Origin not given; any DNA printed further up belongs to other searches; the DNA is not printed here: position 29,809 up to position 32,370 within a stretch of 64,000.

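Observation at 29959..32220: P1B-type ATPase homologue with all catalytic and transport motifs degenerate (a likely pseudo-ATPase) and a TRASH-like N-terminus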

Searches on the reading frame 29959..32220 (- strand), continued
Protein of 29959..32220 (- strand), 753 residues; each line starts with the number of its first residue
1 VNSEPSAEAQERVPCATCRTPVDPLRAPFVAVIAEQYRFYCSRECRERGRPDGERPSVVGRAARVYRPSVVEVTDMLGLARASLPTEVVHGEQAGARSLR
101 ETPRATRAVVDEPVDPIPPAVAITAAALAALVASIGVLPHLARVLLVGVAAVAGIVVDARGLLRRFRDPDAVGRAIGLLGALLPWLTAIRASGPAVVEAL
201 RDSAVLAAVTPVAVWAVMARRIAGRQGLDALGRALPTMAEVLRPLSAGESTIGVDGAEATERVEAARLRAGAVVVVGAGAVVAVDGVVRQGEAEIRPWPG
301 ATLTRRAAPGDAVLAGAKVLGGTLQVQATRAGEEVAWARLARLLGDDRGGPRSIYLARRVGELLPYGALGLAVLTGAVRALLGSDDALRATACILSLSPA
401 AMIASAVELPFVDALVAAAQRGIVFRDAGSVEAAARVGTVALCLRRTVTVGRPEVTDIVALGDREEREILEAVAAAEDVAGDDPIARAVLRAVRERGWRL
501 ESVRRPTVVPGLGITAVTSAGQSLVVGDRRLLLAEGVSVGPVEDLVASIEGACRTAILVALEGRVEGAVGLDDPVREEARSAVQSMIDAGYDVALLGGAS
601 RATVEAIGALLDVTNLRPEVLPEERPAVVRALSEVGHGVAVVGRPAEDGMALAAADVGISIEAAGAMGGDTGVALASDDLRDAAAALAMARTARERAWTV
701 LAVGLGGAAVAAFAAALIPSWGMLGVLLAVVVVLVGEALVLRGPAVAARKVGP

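Call 15: find_encoding_contigs(protein=P0037, flank=8000, max_places=2)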
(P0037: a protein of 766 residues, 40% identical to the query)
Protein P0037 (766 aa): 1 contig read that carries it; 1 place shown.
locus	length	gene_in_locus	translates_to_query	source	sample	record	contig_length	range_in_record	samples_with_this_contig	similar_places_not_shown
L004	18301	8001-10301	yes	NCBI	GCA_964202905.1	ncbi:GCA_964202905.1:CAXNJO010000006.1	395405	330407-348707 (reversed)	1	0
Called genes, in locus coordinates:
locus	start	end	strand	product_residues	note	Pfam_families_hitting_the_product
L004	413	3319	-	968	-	PF06904:Extensin-like_C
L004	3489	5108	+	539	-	PF03734:YkuD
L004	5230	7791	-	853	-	PF01839:FG-GAP (faint), PF13517:FG-GAP_3 (weak)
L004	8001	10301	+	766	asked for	PF00122:E1-E2_ATPase (weak), PF00702:Hydrolase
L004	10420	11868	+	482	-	PF00206:Lyase_1, PF14698:ASL_C2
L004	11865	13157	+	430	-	PF00278:Orn_DAP_Arg_deC, PF01168:Ala_racemase_N (weak), PF02784:Orn_Arg_deC_N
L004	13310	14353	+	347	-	PF04055:Radical_SAM, PF12345:DUF3641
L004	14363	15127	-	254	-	-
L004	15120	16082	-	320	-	PF01435:Peptidase_M48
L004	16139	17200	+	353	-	PF00108:Thiolase_N (weak), PF08545:ACP_syn_III (weak), PF08541:ACP_syn_III_C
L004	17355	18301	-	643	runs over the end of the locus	-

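Call 16: find_related_loci(query=A1, collection=genome_contigs, flank=6000)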
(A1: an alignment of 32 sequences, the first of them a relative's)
Query A1 (753 aa) in genome_contigs; peptide patterns used: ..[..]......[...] (x = any residue, [..] = any of these).
599 stretches matched a pattern (row limit reached: there are more); 104 encode a relative of the query (tblastn E <= 1e-3); the best 80 are kept; 80 distinct loci.
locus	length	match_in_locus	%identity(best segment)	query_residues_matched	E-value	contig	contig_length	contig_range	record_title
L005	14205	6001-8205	56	3-742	0e+0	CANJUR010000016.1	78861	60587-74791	MAG: Deltaproteobacteria bacterium isolate RH-26jul17-416 genome assembly, contig: RH-26jul17-C750, whole genome shotgun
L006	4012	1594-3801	57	2-742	0e+0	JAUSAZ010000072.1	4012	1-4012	MAG: Myxococcales bacterium isolate E6_metabat.bin.30 E6_k141_301964, whole genome shotgun sequence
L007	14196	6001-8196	58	6-742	0e+0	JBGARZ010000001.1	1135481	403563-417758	MAG: Polyangiales bacterium isolate MAG_AAO_H10.19 AAOH10-19_opera_contig_7, whole genome shotgun sequence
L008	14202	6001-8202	56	5-742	0e+0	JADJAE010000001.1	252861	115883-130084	MAG: Deltaproteobacteria bacterium isolate AalW_18-Q3-R10-53_BATAC.29 tig00009471-10-2531010, whole genome shotgun seque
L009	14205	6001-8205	57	5-749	0e+0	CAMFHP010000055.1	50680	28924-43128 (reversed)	MAG: uncultured Myxococcaceae bacterium isolate SRR9109402_bin.20_metaWRAP_v1.3_MAG genome assembly, contig: ERZ12289980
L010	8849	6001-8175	57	8-744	0e+0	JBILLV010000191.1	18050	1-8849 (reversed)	MAG: Polyangiales bacterium isolate ME2017-08-08_3300044911_group7_bin125 Rohwer_bin1484_scaffold_3258_c1, whole genome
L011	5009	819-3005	57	8-744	0e+0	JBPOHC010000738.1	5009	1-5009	MAG: Myxococcota bacterium isolate MAG_1 c_000000107061, whole genome shotgun sequence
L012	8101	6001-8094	57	14-716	0e+0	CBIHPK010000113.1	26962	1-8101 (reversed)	MAG TPA_asm: uncultured Myxococcaceae bacterium isolate SRR18156209_binner13_Refined_17 genome assembly, contig: ERZ2733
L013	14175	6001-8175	57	8-744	1e-174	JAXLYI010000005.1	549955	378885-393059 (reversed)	MAG: Polyangiales bacterium isolate STL-MYX9 C4.55.fa-5, whole genome shotgun sequence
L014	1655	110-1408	64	310-742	1e-157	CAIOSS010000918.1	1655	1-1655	MAG: uncultured delta proteobacterium isolate Loclat_bin-08890 genome assembly, contig: bin-08890:0918/1467, whole genom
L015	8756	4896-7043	35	13-717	1e-82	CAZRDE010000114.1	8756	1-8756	MAG TPA_asm: uncultured Polyangiaceae bacterium isolate SRP263527_co1_219 genome assembly, contig: NODE_7136_length_8756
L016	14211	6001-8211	35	13-728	3e-76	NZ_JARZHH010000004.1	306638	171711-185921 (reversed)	Polyangium sp. 6x1 NODE_4_length_306638_cov_24.519652, whole genome shotgun sequence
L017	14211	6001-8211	35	13-728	3e-76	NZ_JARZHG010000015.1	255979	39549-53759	Polyangium sp. y55x31 NODE_15_length_255979_cov_17.867888, whole genome shotgun sequence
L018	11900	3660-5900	36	3-731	3e-76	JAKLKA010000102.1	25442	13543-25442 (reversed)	MAG: Polyangiaceae bacterium isolate MAG.220 MAG.220-scaffold_1496, whole genome shotgun sequence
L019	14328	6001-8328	39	15-742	4e-74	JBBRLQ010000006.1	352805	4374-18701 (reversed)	MAG: Polyangiales bacterium isolate La1_maxbin2.053 LA1C_X2.053_k141_3619995L_352805_cov_19.3885, whole genome shotgun s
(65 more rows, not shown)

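Call 38: predict_structure(alignment_id=A2)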
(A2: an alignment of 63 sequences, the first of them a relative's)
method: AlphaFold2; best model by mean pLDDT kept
length: 753 residues; sequences in the alignment: 63
mean_pLDDT: 90.7   pTM: 0.83
mean pLDDT of the five models: 90.7, 89.5, 89.2, 89.0, 88.7
residues with pLDDT >= 90: 598; 70-90: 99; 50-70: 30; < 50: 26
segments of 3 or more residues with pLDDT < 50: 1-6, 54-64, 99-106
pLDDT, mean of each block of 10 residues (from residue 1): 48 93 93 90 93 49 60 84 85 58 54 91 97 96 97 97 92 95 97 96 96 93 91 95 81 72 95 97 97 96 95 96 96 90 77 92 94 97 95 92 88 94 93 97 97 98 97 97 95 97 96 97 98 98 97 98 98 98 98 97 98 98 97 96 95 96 77 94 97 95 92 93 90 90 77 54
secondary structure, 60 per line:
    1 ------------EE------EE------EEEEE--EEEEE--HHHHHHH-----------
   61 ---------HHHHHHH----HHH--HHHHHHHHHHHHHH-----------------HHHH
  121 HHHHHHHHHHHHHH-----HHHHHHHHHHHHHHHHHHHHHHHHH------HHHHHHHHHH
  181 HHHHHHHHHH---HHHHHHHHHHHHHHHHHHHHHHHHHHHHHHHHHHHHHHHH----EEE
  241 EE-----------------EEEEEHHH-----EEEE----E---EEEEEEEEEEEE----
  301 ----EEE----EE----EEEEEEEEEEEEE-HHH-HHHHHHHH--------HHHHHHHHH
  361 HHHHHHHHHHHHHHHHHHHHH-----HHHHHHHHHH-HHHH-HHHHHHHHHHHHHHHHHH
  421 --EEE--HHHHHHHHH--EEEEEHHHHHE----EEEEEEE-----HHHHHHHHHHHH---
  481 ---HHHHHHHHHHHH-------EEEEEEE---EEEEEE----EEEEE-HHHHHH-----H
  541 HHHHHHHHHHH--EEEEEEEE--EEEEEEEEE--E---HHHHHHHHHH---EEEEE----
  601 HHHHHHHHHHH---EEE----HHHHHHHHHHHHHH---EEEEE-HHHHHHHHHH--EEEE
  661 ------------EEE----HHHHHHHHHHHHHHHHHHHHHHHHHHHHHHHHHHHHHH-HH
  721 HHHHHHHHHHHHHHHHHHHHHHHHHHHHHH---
elements in order (helices of 4 or more, strands of 3 or more residues): E29-33 E36-40 H43-49 H70-76 H86-99 H117-134 H140-164 H171-190 H194-233 E238-242 E260-264 E273-276 E285-296 E305-307 E318-330 H336-343 H352-381 H387-396 H398-401 H403-420 E423-425 H428-436 E439-443 H444-448 E454-460 H466-477 H484-495 E503-509 E513-518 E523-527 H529-534 H540-551 E554-561 E564-572 H579-588 E592-596 H601-611 E615-617 H622-635 E639-643 H645-654 E657-660 E673-675 H680-717 H719-750
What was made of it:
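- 30961..31167 (-): Transmembrane helices M3-M4 (residues 352-420). The CPC-equivalent S398-P-A-A-M402 (window 31015-31029) has no Cys. The AF2 M4 helix breaks at 397 and 402 (call 38).
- On P1B-type heavy-metal P-type ATPase (TIGR01525 / TC 3.A.3.5-6): AF2 model with pLDDT 90.7 (call 38).
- AF2 pLDDT 90.7 and pTM 0.83, with 8 TM helices (call 38). The AF2 model is confident (call 38).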

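Call 40: fold_search(model_id=the predicted structure, library=pdb)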
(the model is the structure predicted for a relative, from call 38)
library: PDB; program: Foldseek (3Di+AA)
matches with E <= 10: 605; with E <= 0.001: 279
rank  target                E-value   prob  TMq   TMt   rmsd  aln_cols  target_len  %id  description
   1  7r0g_A                4.9e-35  1.00  0.67  0.75   6.3       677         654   25  STRUCTURAL BASIS OF ION UPTAKE IN COPPER-TRANSPORTING P1B-TYPE ATPASES (released 2022-09-14)
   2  7r0g_B                9.9e-35  1.00  0.66  0.75   6.8       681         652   25  STRUCTURAL BASIS OF ION UPTAKE IN COPPER-TRANSPORTING P1B-TYPE ATPASES (released 2022-09-14)
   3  4bbj                  5.0e-33  1.00  0.39  0.43  11.6       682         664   20  Copper-transporting PIB-ATPase in complex with beryllium fluoride representing the E2P state (released 2013-12-11)
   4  4umw                  1.1e-31  1.00  0.39  0.46  12.5       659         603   21  CRYSTAL STRUCTURE OF A ZINC-TRANSPORTING PIB-TYPE ATPASE IN E2.PI STATE (released 2014-08-13)
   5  7xuk                  7.0e-31  1.00  0.60  0.56   6.9       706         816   24  Structure of ATP7B C983S/C985S/D1027A mutant in presence of ATOX1 (released 2023-04-26)
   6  7xun                  2.2e-30  1.00  0.64  0.65   5.9       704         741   22  Structure of ATP7B C983S/C985S/D1027A mutant (released 2023-04-26)
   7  3rfu_A                8.1e-30  1.00  0.38  0.42  12.5       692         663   19  Crystal structure of a copper-transporting PIB-type ATPase (released 2011-06-29)
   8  4umv                  1.7e-29  1.00  0.35  0.41  12.3       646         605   22  CRYSTAL STRUCTURE OF A ZINC-TRANSPORTING PIB-TYPE ATPASE IN THE E2P STATE (released 2014-08-13)
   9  7si7                  2.2e-29  1.00  0.35  0.36  12.8       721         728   21  Structure of ATP7B in state 2 (released 2022-03-16)
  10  7qbz                  9.8e-29  1.00  0.37  0.42  13.0       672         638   23  Crystal structure Cadmium translocating P-type ATPase (released 2022-03-23)
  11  7si6                  1.4e-28  1.00  0.36  0.32  13.0       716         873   21  Structure of ATP7B in state 1 (released 2022-03-16)
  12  7si3                  3.6e-28  1.00  0.34  0.30  13.3       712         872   21  Consensus structure of ATP7B (released 2022-03-16)
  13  3j09_A                4.9e-28  1.00  0.43  0.44  10.4       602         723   25  High resolution helical reconstruction of the bacterial p-type ATPase copper transporter CopA (released 2011-08-24)
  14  8q73                  1.5e-27  1.00  0.50  0.48   9.1       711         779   21  Copper-transporting ATPase HMA4 in E1 state apo (released 2024-06-26)
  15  7lc3_B                9.6e-27  1.00  0.55  0.61   6.8       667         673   20  CryoEM Structure of KdpFABC in E1-ATP state (released 2021-01-27)
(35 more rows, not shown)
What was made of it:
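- On P1B-type heavy-metal P-type ATPase (TIGR01525 / TC 3.A.3.5-6): Foldseek matches to CopA, ZntA, ATP7B and CadA (call 40).
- Foldseek top hit AfCopA E1 7r0g, E 5e-35, TMt 0.75 (call 40). The whole pump architecture is retained, including the TM helices and docking surfaces (calls 38, 40).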

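Call 57: search_protein_representatives(alignment_id=A1)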
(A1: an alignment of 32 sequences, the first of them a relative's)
Query: 32 sequences, 737 profile positions. Proteins with E-value up to 0.001 (for the whole library): 56560; up to 1e-10: 30787; up to 1e-30: 11353. The best 150 are listed.
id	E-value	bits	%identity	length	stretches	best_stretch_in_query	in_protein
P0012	3.8e-287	971.4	-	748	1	5-734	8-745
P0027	1.5e-249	847.0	-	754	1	1-731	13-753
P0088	8.8e-229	778.4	-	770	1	7-733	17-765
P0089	3.0e-216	737.0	-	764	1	9-729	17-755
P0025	1.5e-209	714.8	-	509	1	234-735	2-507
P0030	6.5e-208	709.4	-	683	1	67-731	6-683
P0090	7.5e-204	696.0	-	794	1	15-735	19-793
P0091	1.2e-200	685.3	-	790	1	12-735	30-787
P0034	1.5e-197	675.1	-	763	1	19-732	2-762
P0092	8.0e-197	672.7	-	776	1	12-735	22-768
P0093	8.1e-197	672.7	-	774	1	10-734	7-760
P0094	3.9e-196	670.5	-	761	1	15-735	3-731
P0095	3.5e-195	667.3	-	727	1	10-729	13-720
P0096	4.6e-193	660.3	-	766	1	14-734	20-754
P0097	5.0e-193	660.2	-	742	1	14-731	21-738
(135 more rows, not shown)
